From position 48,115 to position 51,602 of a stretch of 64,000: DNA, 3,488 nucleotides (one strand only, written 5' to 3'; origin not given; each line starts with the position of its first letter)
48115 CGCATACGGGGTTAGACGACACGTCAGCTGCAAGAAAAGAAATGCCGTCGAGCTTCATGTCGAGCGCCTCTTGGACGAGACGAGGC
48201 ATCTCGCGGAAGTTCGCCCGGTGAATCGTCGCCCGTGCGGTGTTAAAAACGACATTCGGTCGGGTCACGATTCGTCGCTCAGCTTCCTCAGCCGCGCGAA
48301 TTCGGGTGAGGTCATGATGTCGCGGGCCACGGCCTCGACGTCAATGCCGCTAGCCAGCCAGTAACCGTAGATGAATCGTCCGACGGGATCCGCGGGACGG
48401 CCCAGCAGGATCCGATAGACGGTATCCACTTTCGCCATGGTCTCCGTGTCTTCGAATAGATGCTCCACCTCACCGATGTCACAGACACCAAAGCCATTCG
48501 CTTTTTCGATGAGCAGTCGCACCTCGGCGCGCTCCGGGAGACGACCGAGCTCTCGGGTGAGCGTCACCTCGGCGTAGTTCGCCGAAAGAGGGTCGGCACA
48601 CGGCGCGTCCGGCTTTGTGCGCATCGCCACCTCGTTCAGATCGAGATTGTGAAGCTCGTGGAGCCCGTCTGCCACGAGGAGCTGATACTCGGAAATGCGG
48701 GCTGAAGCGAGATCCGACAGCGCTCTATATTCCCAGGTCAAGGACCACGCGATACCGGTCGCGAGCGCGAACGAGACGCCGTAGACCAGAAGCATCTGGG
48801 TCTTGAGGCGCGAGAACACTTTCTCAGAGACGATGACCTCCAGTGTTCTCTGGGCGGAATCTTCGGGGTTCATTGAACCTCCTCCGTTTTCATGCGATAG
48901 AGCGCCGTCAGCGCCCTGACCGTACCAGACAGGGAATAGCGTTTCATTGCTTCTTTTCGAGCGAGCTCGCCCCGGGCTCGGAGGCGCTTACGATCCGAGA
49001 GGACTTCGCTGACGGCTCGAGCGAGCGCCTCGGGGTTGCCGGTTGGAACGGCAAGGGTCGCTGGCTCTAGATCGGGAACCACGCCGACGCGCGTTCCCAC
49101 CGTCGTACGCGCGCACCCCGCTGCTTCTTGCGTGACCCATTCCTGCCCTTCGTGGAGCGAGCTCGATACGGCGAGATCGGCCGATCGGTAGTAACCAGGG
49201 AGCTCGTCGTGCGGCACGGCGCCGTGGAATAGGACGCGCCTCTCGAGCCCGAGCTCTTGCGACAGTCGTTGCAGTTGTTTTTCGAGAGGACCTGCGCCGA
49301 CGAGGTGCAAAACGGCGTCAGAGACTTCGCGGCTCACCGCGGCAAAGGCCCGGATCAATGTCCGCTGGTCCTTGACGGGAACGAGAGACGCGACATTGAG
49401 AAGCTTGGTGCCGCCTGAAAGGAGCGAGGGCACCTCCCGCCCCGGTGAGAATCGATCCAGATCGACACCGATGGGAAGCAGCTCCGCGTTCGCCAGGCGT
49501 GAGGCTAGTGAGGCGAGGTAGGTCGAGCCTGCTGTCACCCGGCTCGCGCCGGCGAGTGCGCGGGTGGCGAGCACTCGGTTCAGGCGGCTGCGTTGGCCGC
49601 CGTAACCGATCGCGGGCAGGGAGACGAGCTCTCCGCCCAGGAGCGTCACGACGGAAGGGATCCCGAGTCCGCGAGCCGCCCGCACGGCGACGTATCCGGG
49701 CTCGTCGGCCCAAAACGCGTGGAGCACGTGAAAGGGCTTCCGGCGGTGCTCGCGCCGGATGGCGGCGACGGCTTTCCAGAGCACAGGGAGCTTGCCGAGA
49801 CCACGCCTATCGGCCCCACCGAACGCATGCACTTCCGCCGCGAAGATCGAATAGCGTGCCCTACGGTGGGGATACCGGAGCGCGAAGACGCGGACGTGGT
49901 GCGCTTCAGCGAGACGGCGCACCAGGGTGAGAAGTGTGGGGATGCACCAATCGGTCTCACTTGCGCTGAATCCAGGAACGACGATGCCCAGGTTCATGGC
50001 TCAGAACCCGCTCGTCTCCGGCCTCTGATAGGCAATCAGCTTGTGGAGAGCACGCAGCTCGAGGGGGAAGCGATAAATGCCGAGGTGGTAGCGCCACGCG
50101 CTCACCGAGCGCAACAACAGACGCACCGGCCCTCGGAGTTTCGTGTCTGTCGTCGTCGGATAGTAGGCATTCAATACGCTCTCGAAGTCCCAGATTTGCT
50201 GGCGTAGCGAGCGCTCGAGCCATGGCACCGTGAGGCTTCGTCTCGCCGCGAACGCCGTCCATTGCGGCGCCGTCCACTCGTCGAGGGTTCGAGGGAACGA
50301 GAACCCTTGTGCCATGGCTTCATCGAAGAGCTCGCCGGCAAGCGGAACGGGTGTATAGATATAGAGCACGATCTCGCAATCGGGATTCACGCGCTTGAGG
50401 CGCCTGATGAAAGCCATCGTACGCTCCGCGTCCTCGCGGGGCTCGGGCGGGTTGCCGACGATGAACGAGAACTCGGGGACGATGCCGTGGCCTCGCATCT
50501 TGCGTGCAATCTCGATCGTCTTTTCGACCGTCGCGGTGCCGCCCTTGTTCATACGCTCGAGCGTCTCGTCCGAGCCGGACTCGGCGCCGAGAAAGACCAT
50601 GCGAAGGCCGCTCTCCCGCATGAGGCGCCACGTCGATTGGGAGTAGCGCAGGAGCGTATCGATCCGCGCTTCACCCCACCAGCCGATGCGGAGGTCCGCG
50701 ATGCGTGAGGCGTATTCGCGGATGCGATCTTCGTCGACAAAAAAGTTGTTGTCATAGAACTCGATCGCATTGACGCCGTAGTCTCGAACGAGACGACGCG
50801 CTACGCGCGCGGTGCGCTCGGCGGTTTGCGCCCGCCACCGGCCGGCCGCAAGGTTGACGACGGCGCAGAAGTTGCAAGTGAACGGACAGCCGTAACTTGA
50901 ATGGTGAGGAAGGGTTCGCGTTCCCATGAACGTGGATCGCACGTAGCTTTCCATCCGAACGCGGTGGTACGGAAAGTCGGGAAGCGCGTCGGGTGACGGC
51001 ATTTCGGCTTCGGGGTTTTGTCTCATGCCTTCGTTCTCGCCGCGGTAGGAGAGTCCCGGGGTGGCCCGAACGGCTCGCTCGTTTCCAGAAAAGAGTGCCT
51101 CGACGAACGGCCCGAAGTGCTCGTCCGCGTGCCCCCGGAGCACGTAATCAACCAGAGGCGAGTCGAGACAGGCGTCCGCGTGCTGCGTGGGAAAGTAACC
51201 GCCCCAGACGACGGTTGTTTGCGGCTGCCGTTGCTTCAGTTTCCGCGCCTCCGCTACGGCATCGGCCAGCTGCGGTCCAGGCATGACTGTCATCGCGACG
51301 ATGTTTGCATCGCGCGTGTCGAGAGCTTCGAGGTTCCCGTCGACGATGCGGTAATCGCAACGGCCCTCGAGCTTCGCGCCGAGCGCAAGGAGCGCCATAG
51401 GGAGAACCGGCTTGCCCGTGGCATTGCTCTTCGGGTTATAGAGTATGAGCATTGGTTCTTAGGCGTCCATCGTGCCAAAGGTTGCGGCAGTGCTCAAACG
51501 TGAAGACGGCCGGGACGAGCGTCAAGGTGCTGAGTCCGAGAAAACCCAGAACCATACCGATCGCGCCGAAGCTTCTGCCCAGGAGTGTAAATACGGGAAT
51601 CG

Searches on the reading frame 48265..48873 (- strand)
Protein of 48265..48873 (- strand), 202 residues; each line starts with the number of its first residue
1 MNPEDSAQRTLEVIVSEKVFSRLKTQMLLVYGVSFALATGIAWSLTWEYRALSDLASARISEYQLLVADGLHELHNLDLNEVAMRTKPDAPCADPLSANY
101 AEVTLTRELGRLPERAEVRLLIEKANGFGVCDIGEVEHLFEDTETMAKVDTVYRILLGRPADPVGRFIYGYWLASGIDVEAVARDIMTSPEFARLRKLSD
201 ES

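Call 3: search_protein_families(library=pfam, proteins=[window:48265-48873:-], max_evalue=0.01)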
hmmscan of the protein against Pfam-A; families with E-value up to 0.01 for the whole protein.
window:48265-48873:- (202 aa): 1 family
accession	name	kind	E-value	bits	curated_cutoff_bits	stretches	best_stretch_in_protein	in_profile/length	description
PF13946.11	DUF4214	-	0.0013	19.2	23.2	1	148-195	23-71/72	Domain of unknown function (DUF4214)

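Call 19: search_protein_families(library=ncbifam, proteins=[window:48265-48873:-], max_evalue=0.01)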
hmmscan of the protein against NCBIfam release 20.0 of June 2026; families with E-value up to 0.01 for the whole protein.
window:48265-48873:- (202 aa): 0 families

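Call 62: find_homologous_proteins(query=window:48265-48873:-, max_evalue=0.001)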
Query window:48265-48873:- (202 aa): 79 proteins with E <= 0.001 among 734 candidates.
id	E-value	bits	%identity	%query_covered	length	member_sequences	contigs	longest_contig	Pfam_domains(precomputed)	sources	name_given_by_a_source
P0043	6.8e-121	419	96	100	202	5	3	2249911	-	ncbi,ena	-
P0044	9.6e-108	376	86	100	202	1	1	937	-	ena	-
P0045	2.1e-107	375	86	100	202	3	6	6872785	-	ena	-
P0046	3.9e-106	371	85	100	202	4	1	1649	-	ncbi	-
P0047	6.8e-106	370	85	100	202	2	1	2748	-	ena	-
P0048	3.1e-105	368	83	100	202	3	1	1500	-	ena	-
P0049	7.2e-105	367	82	100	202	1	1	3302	-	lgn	-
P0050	2.5e-104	365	83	100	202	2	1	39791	-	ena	-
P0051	4.6e-104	364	83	100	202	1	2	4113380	-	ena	-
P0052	1.2e-101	356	81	100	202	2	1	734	-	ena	-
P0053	4.1e-100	351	81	100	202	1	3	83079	-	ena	-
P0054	1.0e-96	340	78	100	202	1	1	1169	-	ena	-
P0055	8.0e-93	327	77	100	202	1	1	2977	-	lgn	-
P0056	3.5e-90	319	73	99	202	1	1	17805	-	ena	-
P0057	8.7e-88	311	71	100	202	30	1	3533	-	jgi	jgi:hypothetical protein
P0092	9.2e-80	285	66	100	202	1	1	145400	-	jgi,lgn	jgi:hypothetical protein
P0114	2.0e-66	241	55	100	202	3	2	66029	-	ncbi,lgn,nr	ncbi:MAG TPA: hypothetical protein VLK65_28765 [Vicinamibacteria bacterium]|nr:hypothetical protein 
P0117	5.4e-60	220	54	98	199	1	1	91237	-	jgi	-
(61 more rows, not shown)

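Call 63: find_encoding_contigs(protein=P0114, flank=10000, max_places=1)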
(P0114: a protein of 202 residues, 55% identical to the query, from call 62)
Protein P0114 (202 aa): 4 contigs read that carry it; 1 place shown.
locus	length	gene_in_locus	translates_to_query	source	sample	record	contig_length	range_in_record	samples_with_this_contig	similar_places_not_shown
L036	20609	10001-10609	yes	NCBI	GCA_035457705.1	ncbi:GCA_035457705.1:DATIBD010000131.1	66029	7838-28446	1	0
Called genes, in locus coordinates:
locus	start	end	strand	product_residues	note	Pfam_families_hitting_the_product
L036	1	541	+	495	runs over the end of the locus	PF02310:B12-binding, PF04055:Radical_SAM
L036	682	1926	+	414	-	PF01943:Polysacc_synt (weak)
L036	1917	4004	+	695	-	PF13439:Glyco_transf_4, PF13579:Glyco_trans_4_4, PF20706:GT4-conflict, PF00534:Glycos_transf_1, PF13692:Glyco_trans_1_4, PF13524:Glyco_trans_1_2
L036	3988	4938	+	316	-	PF13489:Methyltransf_23, PF13847:Methyltransf_31, PF08241:Methyltransf_11, PF08242:Methyltransf_12, PF13649:Methyltransf_25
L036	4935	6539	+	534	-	PF16158:N_BRCA1_IG (faint), PF04932:Wzy_C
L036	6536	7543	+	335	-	PF01075:Glyco_transf_9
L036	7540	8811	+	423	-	-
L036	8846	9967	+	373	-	PF13439:Glyco_transf_4, PF00534:Glycos_transf_1, PF13692:Glyco_trans_1_4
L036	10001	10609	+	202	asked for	-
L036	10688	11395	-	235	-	PF11172:DUF2959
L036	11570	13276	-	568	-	PF01019:G_glu_transpept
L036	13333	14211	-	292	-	PF00186:DHFR_1, PF01042:Ribonuc_L-PSP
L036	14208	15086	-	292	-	PF00303:Thymidylat_synt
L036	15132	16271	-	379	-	PF00266:Aminotran_5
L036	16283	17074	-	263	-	PF02633:Creatininase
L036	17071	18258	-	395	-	PF13088:BNR_2 (faint)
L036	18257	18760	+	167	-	-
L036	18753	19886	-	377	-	PF00795:CN_hydrolase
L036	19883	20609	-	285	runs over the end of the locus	PF00149:Metallophos, PF12850:Metallophos_2 (weak)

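Call 64: find_encoding_contigs(protein=P0117, flank=10000, max_places=1)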
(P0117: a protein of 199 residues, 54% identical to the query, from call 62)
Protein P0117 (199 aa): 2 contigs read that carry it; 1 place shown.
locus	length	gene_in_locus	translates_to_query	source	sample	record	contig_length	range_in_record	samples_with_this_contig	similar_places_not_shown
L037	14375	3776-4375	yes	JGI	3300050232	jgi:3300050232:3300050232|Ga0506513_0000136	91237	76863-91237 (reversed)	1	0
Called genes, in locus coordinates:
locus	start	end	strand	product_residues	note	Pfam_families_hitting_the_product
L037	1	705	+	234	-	?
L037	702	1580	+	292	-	PF04116:FA_hydroxylase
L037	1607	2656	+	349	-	PF00195:Chal_sti_synt_N, PF08392:FAE1_CUT1_RppA, PF02797:Chal_sti_synt_C, PF08541:ACP_syn_III_C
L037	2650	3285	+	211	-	PF04191:PEMT (weak), PF04140:ICMT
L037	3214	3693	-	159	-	PF00149:Metallophos (faint), PF12850:Metallophos_2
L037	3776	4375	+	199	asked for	-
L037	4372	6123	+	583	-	PF00501:AMP-binding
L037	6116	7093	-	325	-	PF08240:ADH_N, PF00107:ADH_zinc_N, PF13602:ADH_zinc_N_2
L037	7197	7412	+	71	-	-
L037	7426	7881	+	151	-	PF01850:PIN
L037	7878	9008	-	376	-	PF07143:AttH, PF17186:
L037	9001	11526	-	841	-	PF12704:MacB_PCD, PF02687:FtsX, PF12704:MacB_PCD, PF02687:FtsX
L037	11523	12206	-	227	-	PF00005:ABC_tran, PF13304:AAA_21 (faint)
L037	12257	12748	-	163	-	PF00210:Ferritin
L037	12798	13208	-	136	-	PF01475:FUR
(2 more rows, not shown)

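Call 65: find_encoding_contigs(protein=P0092, flank=10000, max_places=1)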
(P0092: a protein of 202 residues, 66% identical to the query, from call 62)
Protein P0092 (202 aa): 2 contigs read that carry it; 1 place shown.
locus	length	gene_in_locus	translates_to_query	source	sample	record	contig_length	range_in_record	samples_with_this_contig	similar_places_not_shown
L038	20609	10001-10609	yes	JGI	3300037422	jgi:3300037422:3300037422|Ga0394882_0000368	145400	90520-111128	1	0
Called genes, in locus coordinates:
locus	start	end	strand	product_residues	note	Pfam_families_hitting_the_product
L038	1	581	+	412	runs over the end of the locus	PF01943:Polysacc_synt, PF01554:MatE (weak)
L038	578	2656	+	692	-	PF13439:Glyco_transf_4, PF13579:Glyco_trans_4_4, PF20706:GT4-conflict, PF00534:Glycos_transf_1, PF13692:Glyco_trans_1_4, PF13524:Glyco_trans_1_2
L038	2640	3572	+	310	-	PF13489:Methyltransf_23, PF08241:Methyltransf_11, PF08242:Methyltransf_12, PF13649:Methyltransf_25, PF13847:Methyltransf_31 (weak)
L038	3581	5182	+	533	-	PF04932:Wzy_C (weak), PF16158:N_BRCA1_IG (weak), PF04932:Wzy_C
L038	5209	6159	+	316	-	PF01075:Glyco_transf_9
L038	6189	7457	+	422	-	-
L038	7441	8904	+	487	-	PF02310:B12-binding, PF04055:Radical_SAM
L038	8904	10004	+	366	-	PF13439:Glyco_transf_4, PF20706:GT4-conflict (weak), PF00534:Glycos_transf_1, PF13692:Glyco_trans_1_4, PF13524:Glyco_trans_1_2 (weak)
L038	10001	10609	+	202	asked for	-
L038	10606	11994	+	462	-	PF02310:B12-binding, PF04055:Radical_SAM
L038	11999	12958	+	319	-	PF04055:Radical_SAM, PF13186:SPASM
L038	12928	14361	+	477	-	PF13489:Methyltransf_23, PF08241:Methyltransf_11, PF08242:Methyltransf_12, PF13649:Methyltransf_25, PF13847:Methyltransf_31, PF13489:Methyltransf_23, PF13847:Methyltransf_31, PF08241:Methyltransf_11, +3 more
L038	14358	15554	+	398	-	PF01979:Amidohydro_1, PF07969:Amidohydro_3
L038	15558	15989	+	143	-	PF13453:Zn_ribbon_TFIIB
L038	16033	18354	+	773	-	PF01636:APH (faint), PF00069:Pkinase, PF07714:PK_Tyr_Ser-Thr, PF03109:ABC1 (weak), PF13424:TPR_12 (faint)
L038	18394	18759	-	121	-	PF10861:DUF2784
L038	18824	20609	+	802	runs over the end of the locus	PF12704:MacB_PCD, PF02687:FtsX, PF12704:MacB_PCD, PF02687:FtsX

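Call 80: find_related_loci(query=A2, collection=genome_contigs, flank=10000)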
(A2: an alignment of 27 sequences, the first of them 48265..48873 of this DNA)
Query A2 (202 aa) in genome_contigs; peptide patterns used: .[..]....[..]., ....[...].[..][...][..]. (x = any residue, [..] = any of these).
144 stretches matched a pattern; 6 encode a relative of the query (tblastn E <= 1e-3); 6 distinct loci.
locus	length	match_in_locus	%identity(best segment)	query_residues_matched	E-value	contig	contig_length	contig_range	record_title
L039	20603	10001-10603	96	1-201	6e-129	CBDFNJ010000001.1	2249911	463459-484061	MAG: Candidatus Marinacidobacterales bacterium isolate b83d0dcc-da93-416a-ac20-8b57dddb6799 genome assembly, contig: con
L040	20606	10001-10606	86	1-202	3e-115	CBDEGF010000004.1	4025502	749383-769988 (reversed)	MAG: Candidatus Marinacidobacterales bacterium isolate c082ba49-c445-4dc2-813e-242f56799b7a genome assembly, contig: con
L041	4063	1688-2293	70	1-202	1e-93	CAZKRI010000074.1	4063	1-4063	MAG TPA_asm: uncultured Myxococcales bacterium isolate binchicken_co165_396 genome assembly, contig: k141_1021152, whole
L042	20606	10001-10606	55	1-202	2e-74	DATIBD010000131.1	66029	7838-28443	MAG TPA_asm: Vicinamibacteria bacterium isolate SMAG_U16281 k141_1683354, whole genome shotgun sequence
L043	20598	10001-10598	71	1-199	3e-76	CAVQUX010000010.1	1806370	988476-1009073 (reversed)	MAG: uncultured Acidobacteriota bacterium isolate MFD10007.bin.1.37 genome assembly, contig: contig_13365, whole genome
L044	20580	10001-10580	73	1-193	2e-72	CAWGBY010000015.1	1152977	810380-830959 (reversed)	MAG: uncultured Acidobacteriota bacterium isolate MFD06229.bin.2.215 genome assembly, contig: contig_25320, whole genome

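Call 84: predict_structure(alignment_id=A2)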
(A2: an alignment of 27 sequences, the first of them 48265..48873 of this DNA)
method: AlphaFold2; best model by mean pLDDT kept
length: 202 residues; sequences in the alignment: 27
mean_pLDDT: 76.7   pTM: 0.54
mean pLDDT of the five models: 76.7, 75.9, 75.2, 67.7, 66.4
residues with pLDDT >= 90: 13; 70-90: 149; 50-70: 37; < 50: 3
segments of 3 or more residues with pLDDT < 50: none
pLDDT, mean of each block of 10 residues (from residue 1): 55 64 81 91 90 78 77 79 70 73 81 85 78 69 81 82 80 77 76 74 48
secondary structure, 60 per line:
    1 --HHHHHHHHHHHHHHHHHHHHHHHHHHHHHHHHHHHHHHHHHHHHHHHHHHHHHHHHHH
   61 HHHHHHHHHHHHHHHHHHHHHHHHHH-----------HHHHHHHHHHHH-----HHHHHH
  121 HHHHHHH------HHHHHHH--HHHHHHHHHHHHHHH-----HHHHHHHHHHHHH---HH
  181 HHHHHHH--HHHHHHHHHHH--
elements in order: H3-86 H98-109 H115-127 H134-140 H143-157 H163-175 H179-187 H190-200

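Call 88: fold_search(model_id=the predicted structure, library=pdb)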
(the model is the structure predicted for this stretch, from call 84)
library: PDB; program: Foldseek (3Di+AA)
matches with E <= 10: 162; with E <= 0.001: 0
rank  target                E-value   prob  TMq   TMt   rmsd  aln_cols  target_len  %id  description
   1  9dgr_f                5.2e-01  0.23  0.25  0.02  16.6       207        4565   18  Composite structure of dynein-dynactin on microtubules (released 2025-09-10)
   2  7rxc_K                6.1e-01  0.10  0.19  0.19  11.6       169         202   15  CryoEM structure of KDELR with Legobody (released 2021-10-06)
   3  2d2e                  1.2e+00  0.09  0.19  0.17  13.5       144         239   18  Crystal structure of atypical cytoplasmic ABC-ATPase SufC from Thermus thermophilus HB8 (released 2005-10-25)
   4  7sc7_BD               1.6e+00  0.04  0.13  0.05  15.5       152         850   11  Synechocystis PCC 6803 Phycobilisome core from up-down rod conformation (released 2022-08-31)
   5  6o58_E                1.7e+00  0.07  0.19  0.15  17.9       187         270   14  Human MCU-EMRE complex, dimer of channel (released 2019-05-22)
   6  4lwy_M                1.8e+00  0.04  0.15  0.11  18.6       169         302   12  L(M196)H,H(M202)L Double Mutant Structure of Photosynthetic Reaction Center From Rhodobacter Sphaeroides strain RV (released 2014-07-16)
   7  9v7j_3                1.9e+00  0.06  0.17  0.19  13.3       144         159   17  Phycobilisome core from Gloeobacter violaceus PCC 7421 (released 2025-09-24)
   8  9wqv_M                1.9e+00  0.04  0.15  0.10  18.4       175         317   11  Cryo-EM structure of LH1-RC from Rhodovulum sulfidophilum (released 2026-03-11)
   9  3ew3_A                2.3e+00  0.04  0.15  0.17  16.3       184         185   11  the 1:2 complex between a Nterminal elongated prolactin and the extra cellular domain of the rat prolactin receptor (released 2009-11-03)
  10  4hbh_M                2.6e+00  0.06  0.14  0.10  17.6        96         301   17  Bacterial Photosynthetic Reaction Center from Rhodobacter sphaeroides with ILE M265 replaced with ASN (released 2013-01-23)
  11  7p17_M                2.6e+00  0.05  0.14  0.11  17.6       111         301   12  F(M197)H mutant structure of Photosynthetic Reaction Center From Rhodobacter Sphaeroides strain RV by fixed-target ser (released 2022-07-13)
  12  5y6p_14               2.7e+00  0.10  0.20  0.18  14.3       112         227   13  Structure of the phycobilisome from the red alga Griffithsia pacifica (released 2017-11-15)
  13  7mh3_M                2.7e+00  0.04  0.14  0.11  17.6       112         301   13  Crystal structure of R. sphaeroides Photosynthetic Reaction Center variant; Y(M210)3-chlorotyrosine (released 2021-12-29)
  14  8zk2_M                2.9e+00  0.07  0.16  0.12  13.5       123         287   14  Cryo-EM structure of photosynthetic LH1-RC core complex of Roseospirillum parvum (released 2025-01-22)
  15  7ddq_M                2.9e+00  0.06  0.14  0.10  16.1        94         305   17  Structure of RC-LH1-PufX from Rhodobacter veldkampii (released 2021-06-30)
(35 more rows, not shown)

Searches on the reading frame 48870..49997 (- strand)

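Call 4: search_protein_families(library=pfam, proteins=[window:48870-49997:-], max_evalue=0.01)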
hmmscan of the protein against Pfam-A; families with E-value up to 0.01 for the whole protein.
window:48870-49997:- (375 aa): 6 families
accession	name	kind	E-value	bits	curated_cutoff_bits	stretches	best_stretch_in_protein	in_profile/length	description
PF13692.12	Glyco_trans_1_4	-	1e-25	91.1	27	1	198-335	3-142/142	Glycosyl transferases group 1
PF00534.26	Glycos_transf_1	-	2.3e-24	86.3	26.4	1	196-348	15-171/172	Glycosyl transferases group 1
PF13439.12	Glyco_transf_4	-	1.9e-12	48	28.5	1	22-182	8-170/170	Glycosyltransferase Family 4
PF13524.12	Glyco_trans_1_2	-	4.2e-05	24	25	1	219-363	7-142/144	Glycosyl transferase-like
PF20706.3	GT4-conflict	-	0.00025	20.6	26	1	177-363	180-385/385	Family 4 Glycosyltransferase in conflict systems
PF13477.12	Glyco_trans_4_2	-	0.0071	17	23.4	0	25-129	16-116/139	Glycosyl transferase 4-like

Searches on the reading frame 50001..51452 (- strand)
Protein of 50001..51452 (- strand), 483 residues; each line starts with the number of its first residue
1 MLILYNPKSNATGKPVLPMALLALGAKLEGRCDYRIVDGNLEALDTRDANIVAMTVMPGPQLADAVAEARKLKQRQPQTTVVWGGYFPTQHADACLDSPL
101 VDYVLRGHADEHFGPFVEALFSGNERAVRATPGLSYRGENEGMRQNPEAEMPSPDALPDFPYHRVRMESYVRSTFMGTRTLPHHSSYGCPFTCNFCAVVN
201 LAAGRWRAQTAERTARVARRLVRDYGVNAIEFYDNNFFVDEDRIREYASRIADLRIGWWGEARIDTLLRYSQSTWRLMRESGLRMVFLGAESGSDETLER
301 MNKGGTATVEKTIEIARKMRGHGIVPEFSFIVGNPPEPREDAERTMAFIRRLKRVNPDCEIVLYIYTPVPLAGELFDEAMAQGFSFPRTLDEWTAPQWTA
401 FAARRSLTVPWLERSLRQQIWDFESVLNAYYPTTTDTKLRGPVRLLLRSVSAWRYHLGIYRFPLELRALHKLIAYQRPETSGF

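Call 4: search_protein_families(library=pfam, proteins=[window:50001-51452:-], max_evalue=0.01)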
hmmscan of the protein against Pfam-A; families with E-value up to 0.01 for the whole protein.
window:50001-51452:- (483 aa): 2 families
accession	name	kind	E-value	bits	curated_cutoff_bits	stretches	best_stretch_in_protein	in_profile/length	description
PF04055.27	Radical_SAM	-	8.1e-19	68.8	29.5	1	186-349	4-166/166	Radical SAM superfamily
PF02310.24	B12-binding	-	2.1e-09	37.7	32.1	1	41-112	44-116/121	B12 binding domain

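Call 19: search_protein_families(library=ncbifam, proteins=[window:50001-51452:-], max_evalue=0.01)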
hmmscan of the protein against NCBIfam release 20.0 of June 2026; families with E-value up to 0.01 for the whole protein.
window:50001-51452:- (483 aa): 23 families
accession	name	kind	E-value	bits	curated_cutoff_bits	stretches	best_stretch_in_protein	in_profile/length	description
TIGR02026.1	BchE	equivalog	1.8e-32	112.9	481.35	1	49-381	64-389/497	magnesium-protoporphyrin IX monomethyl ester anaerobic oxidative cyclase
TIGR03471.1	HpnJ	equivalog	1.5e-30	106.5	577.6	1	51-384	71-392/472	hopanoid biosynthesis associated radical SAM protein HpnJ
NF038361.1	rSAM_Sden_1168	equivalog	1.1e-29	103.5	575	1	44-383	136-477/560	Sden_1168 family B12-binding radical SAM P-methyltransferase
TIGR03975.1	rSAM_ocin_1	subfamily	1.6e-27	96.2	281.85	1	37-359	117-437/606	RiPP maturation radical SAM C-methyltransferase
NF050148.1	rSAM_ApyD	equivalog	6.2e-27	94.3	750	1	62-378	87-392/645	RiPP biosynthesis radical SAM protein ApyD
TIGR04013.1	B12_SAM_MJ_1487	hypoth_equivalog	1.6e-22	79.9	251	2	285-370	268-349/382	TIGR04013 family B12-binding domain/radical SAM domain-containing protein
TIGR04479.1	bcpD_PhpK_rSAM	subfamily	5.3e-22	77.9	600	1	179-353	240-410/504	PhpK family radical SAM P-methyltransferase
NF033070.1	rSAM_AprD4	equivalog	1.9e-16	60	500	1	166-384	182-395/456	AprD4 family radical SAM diol-dehydratase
TIGR04014.1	B12_SAM_MJ_0865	equivalog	1.1e-15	57.4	360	1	45-353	35-337/434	methyl-coenzyme M reductase glutamine C-methyltransferase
TIGR04072.2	rSAM_ladder_B12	equivalog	1.1e-15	57.2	360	1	181-354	181-351/443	lipid biosynthesis B12-binding/radical SAM protein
NF040546.1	rSAM_CUAEP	equivalog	1.6e-14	53.5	500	1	35-383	31-372/468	CUAEP/CCAEP-tail radical SAM (seleno)protein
TIGR04367.1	HpnR_B12_rSAM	equivalog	3.1e-13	49.1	650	1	46-326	58-327/490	hopanoid C-3 methylase HpnR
NF040542.1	rSAM_RCCLKC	equivalog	3.6e-11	42.9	450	1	42-352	42-350/423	arsinothricin biosynthesis radical SAM protein ArsL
TIGR04385.1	B12_rSAM_cofa1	equivalog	3.8e-10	39.6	450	1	72-354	93-366/438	B12 lower ligand biosynthesis radical SAM protein BzaD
TIGR00089.1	TIGR00089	subfamily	6.2e-08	31.9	251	1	288-353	254-319/429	MiaB/RimO family radical SAM methylthiotransferase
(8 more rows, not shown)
